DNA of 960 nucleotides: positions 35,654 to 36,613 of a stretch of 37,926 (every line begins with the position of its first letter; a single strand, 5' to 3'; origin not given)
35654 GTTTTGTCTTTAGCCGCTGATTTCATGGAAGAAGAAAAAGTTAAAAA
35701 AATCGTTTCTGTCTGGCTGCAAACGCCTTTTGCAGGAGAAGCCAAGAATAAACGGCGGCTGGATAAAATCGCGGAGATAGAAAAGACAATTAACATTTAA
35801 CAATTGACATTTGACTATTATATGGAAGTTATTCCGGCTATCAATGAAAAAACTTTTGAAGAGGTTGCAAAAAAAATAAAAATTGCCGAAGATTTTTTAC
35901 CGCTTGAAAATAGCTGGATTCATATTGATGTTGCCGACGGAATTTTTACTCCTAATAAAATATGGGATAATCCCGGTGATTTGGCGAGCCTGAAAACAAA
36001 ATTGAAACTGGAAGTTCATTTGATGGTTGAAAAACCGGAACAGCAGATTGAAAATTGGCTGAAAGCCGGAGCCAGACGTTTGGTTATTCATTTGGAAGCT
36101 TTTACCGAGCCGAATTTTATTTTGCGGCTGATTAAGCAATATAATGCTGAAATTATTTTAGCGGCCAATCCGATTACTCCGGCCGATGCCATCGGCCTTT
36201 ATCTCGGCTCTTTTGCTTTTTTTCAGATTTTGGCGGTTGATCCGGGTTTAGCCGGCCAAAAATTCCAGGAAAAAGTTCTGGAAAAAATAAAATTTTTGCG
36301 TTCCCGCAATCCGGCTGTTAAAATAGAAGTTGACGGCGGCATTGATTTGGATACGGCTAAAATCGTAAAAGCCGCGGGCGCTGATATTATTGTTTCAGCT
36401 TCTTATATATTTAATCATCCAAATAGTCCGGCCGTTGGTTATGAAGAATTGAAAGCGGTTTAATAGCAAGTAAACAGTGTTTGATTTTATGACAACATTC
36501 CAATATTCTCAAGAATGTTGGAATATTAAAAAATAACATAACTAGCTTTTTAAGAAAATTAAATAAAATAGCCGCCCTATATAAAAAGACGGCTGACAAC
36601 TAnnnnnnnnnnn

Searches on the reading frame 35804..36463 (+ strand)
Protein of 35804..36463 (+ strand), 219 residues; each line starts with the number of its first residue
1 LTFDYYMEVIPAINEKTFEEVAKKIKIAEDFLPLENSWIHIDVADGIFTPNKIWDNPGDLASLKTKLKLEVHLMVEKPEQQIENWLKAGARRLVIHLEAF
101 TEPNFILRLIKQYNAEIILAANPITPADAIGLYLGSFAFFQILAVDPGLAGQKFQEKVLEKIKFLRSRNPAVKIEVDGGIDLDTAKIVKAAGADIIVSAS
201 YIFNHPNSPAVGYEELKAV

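Call 87: search_protein_families(library=pfam, proteins=[window:35804-36463:+], max_evalue=0.000001)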
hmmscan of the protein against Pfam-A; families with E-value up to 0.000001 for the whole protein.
window:35804-36463:+ (219 aa): 1 family
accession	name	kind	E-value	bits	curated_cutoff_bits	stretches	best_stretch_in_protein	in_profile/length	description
PF00834.25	Ribul_P_3_epim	-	5e-41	140.7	21.1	1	11-203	4-198/198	Ribulose-phosphate 3 epimerase family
